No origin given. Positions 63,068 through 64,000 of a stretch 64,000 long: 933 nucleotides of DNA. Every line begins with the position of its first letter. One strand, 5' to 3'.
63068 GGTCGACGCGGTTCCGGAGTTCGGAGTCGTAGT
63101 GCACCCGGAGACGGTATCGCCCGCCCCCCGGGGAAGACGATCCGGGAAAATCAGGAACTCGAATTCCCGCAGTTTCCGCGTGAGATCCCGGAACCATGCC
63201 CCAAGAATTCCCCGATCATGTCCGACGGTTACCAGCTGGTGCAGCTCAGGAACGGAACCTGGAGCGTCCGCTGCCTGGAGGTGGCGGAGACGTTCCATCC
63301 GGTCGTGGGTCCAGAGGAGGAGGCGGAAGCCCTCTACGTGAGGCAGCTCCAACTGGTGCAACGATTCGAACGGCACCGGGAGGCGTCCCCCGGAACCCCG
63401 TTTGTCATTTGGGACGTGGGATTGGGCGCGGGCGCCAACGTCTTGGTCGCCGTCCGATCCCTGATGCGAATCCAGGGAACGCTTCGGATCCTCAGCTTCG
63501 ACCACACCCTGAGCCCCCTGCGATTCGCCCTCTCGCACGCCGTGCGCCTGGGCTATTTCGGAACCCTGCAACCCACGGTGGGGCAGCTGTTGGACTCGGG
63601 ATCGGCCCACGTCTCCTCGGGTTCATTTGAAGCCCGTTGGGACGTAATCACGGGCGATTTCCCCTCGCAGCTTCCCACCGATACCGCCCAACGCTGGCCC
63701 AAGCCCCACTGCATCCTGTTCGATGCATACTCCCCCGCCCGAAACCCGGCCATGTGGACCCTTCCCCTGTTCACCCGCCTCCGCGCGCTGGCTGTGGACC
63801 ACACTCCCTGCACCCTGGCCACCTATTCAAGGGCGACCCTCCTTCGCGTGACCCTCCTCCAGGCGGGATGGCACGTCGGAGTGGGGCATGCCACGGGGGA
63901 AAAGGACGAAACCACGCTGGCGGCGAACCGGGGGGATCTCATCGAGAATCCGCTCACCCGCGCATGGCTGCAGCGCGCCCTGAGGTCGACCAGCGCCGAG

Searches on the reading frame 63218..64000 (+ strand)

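Call 62: search_protein_families(library=pfam, proteins=[window:63218-64000:+], max_evalue=0.001)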
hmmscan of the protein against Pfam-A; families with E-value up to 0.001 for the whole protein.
window:63218-64000:+ (261 aa): 1 family
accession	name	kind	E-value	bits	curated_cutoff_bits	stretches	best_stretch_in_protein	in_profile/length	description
PF05430.17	Methyltransf_30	-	2.2e-14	53.9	22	1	136-236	28-122/124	S-adenosyl-L-methionine-dependent methyltransferase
